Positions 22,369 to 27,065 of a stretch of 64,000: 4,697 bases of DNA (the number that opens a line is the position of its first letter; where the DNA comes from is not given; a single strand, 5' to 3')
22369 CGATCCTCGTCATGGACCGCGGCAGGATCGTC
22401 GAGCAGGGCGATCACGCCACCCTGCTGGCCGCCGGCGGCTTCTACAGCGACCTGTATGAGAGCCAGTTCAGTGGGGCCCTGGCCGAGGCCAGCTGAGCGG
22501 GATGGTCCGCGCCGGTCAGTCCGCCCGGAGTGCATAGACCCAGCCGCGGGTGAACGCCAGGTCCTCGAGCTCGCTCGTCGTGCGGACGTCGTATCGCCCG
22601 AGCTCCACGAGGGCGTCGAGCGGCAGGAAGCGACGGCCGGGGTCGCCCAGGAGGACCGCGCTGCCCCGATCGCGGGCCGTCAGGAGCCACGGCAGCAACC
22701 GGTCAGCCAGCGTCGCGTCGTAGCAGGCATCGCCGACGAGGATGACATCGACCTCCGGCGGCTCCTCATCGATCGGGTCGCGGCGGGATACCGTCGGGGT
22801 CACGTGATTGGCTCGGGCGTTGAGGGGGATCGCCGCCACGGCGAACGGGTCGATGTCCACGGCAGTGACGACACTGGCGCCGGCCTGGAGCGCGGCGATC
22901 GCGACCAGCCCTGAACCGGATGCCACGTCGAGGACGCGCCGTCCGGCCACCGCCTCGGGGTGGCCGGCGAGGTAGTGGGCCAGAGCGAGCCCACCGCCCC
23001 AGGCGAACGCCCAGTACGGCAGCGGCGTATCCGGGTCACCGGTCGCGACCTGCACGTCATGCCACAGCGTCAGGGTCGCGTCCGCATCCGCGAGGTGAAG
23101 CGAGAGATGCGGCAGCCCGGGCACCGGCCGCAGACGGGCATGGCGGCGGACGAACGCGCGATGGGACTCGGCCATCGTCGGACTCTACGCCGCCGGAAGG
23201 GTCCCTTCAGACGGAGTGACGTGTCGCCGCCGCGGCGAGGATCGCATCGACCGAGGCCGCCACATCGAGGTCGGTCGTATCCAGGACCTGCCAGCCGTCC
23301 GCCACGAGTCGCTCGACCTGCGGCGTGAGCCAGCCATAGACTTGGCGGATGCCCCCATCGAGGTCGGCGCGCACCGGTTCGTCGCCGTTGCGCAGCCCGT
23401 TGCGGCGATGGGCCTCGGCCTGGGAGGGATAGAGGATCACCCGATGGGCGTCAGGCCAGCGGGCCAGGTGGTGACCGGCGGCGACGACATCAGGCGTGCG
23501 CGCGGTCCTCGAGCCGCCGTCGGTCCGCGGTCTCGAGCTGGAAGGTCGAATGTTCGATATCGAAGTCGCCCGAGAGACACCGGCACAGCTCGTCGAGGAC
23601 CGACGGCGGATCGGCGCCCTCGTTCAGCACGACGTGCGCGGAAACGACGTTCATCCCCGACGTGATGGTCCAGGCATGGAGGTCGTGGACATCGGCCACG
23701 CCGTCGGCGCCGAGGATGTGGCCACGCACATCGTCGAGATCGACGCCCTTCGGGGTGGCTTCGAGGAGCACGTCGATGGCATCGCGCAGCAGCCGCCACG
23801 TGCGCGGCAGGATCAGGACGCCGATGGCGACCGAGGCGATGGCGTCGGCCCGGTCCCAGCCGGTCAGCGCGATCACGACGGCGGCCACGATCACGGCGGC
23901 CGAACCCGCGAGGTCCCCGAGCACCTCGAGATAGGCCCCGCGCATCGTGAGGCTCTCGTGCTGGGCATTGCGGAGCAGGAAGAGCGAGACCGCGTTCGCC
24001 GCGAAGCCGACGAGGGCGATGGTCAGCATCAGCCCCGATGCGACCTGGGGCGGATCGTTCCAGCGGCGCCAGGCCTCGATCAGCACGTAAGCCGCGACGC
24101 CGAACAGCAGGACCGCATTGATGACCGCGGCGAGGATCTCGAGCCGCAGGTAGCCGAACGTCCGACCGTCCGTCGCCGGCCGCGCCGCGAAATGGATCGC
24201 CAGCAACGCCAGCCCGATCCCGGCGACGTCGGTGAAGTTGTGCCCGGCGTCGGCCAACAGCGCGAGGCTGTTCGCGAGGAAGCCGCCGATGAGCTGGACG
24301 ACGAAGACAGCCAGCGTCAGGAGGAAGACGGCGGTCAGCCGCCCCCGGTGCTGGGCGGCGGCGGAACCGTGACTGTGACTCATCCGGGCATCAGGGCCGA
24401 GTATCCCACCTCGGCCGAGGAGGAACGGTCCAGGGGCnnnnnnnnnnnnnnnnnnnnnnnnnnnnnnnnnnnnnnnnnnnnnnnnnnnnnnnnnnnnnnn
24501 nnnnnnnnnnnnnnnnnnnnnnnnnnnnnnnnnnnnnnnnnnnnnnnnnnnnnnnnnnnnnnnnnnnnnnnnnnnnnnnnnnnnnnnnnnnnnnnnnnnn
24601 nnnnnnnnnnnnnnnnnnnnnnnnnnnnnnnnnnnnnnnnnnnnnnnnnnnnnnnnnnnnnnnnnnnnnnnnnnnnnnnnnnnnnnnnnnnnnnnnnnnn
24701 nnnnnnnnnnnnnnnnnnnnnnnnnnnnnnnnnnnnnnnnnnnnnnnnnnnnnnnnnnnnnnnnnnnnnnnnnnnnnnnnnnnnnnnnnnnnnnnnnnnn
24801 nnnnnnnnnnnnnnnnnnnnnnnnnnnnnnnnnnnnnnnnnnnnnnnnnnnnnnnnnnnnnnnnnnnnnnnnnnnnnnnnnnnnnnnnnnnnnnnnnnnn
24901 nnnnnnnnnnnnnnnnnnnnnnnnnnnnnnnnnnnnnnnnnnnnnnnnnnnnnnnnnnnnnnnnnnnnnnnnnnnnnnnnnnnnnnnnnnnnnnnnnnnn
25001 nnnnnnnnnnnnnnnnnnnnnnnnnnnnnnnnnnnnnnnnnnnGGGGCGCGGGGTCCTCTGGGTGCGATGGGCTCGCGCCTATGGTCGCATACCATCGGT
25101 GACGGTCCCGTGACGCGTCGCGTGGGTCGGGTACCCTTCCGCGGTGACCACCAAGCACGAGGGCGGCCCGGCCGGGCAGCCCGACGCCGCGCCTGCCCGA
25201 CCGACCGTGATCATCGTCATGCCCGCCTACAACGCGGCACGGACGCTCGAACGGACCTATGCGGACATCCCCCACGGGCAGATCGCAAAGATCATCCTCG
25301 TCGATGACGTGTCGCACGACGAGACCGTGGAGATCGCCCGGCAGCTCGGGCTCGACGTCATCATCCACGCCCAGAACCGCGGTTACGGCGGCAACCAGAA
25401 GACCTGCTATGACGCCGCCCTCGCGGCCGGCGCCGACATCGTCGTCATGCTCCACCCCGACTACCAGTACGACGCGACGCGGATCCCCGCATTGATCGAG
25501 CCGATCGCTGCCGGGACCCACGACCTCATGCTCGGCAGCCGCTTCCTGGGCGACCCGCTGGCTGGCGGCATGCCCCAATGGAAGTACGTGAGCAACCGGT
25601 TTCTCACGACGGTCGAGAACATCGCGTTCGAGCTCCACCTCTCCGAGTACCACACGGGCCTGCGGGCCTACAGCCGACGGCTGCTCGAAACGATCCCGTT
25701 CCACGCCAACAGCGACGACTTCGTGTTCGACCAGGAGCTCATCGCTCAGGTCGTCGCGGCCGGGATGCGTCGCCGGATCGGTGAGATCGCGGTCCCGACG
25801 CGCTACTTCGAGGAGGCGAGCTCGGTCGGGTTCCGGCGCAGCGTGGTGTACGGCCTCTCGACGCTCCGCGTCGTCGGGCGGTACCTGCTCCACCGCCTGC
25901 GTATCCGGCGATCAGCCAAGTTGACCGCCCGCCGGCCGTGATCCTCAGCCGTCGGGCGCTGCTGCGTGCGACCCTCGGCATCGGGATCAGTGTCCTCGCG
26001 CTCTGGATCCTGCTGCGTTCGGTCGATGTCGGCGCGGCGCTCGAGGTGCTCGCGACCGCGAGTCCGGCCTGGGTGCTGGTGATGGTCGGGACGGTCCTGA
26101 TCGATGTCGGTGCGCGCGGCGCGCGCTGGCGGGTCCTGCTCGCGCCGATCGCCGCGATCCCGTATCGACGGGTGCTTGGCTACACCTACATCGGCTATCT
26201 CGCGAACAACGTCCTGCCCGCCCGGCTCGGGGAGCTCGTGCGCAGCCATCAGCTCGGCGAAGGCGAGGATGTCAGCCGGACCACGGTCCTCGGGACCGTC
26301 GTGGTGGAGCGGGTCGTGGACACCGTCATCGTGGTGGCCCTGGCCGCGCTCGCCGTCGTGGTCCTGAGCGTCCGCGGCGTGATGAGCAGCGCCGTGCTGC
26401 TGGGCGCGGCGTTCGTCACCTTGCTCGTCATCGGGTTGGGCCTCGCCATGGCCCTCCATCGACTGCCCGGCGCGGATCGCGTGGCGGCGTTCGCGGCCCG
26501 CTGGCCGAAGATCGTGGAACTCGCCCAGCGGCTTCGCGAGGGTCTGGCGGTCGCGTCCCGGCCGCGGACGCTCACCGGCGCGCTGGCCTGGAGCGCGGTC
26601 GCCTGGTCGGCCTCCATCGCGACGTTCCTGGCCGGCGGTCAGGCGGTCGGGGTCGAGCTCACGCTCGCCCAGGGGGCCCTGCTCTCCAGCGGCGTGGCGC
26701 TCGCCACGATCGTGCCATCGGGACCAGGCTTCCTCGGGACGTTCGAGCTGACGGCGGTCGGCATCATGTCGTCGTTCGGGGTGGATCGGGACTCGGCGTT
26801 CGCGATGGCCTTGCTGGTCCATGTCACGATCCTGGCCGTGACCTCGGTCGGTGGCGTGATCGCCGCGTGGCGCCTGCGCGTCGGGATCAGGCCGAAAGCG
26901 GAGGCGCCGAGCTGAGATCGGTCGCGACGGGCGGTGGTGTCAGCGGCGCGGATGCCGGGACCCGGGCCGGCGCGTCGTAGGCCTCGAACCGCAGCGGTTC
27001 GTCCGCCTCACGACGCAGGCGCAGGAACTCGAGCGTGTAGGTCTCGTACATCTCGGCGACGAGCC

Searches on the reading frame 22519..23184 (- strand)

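Call 40: search_protein_families(library=pfam, max_evalue=0.001, proteins=[window:22519-23184:-])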
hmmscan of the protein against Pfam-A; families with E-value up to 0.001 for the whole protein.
window:22519-23184:- (222 aa): 6 families
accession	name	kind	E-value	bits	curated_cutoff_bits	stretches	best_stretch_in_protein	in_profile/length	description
PF06325.19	PrmA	-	5.4e-12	46.2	22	1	80-148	161-230/296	Ribosomal protein L11 methyltransferase (PrmA)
PF05175.20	MTS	-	1e-06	28.9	23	1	79-149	30-103/170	Methyltransferase small domain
PF10294.15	Methyltransf_16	-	5.2e-05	23.5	21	1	62-178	22-154/174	Lysine methyltransferase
PF13649.12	Methyltransf_25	-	5.5e-05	24.2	27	1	84-150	1-70/97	Methyltransferase domain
PF03602.21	Cons_hypoth95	-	5.8e-05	23.3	24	1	78-127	39-88/182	Conserved hypothetical protein 95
PF08242.18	Methyltransf_12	-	0.00011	23.3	30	1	85-153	1-74/98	Methyltransferase domain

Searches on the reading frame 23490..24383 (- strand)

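Call 11: search_protein_families(library=pfam, proteins=[window:23490-24383:-], max_evalue=0.01)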
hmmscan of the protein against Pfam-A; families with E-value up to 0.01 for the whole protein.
window:23490-24383:- (297 aa): 2 families
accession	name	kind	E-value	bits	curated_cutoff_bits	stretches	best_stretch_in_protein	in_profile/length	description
PF01545.26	Cation_efflux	-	5.4e-43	147.5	26.6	1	17-207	2-198/198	Cation efflux family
PF16916.11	ZT_dimer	-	5.3e-09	36.4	26.7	1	211-285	1-77/78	Dimerisation domain of Zinc Transporter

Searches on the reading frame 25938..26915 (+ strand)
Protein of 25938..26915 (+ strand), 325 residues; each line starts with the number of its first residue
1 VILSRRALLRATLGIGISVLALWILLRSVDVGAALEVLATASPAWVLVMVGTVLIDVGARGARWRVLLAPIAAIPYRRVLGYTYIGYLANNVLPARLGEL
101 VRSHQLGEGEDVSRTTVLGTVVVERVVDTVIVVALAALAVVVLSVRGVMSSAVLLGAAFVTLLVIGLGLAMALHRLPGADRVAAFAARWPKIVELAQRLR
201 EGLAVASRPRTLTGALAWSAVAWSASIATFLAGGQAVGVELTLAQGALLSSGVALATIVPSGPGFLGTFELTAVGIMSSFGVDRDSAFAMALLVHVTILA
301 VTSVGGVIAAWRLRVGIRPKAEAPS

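Call 11: search_protein_families(library=pfam, proteins=[window:25938-26915:+], max_evalue=0.01)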
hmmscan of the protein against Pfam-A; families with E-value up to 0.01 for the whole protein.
window:25938-26915:+ (325 aa): 1 family
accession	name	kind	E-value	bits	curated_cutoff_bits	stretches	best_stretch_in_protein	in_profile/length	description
PF03706.18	LPG_synthase_TM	-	1.1e-48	166.7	33.4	1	13-305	3-301/302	Lysylphosphatidylglycerol synthase TM region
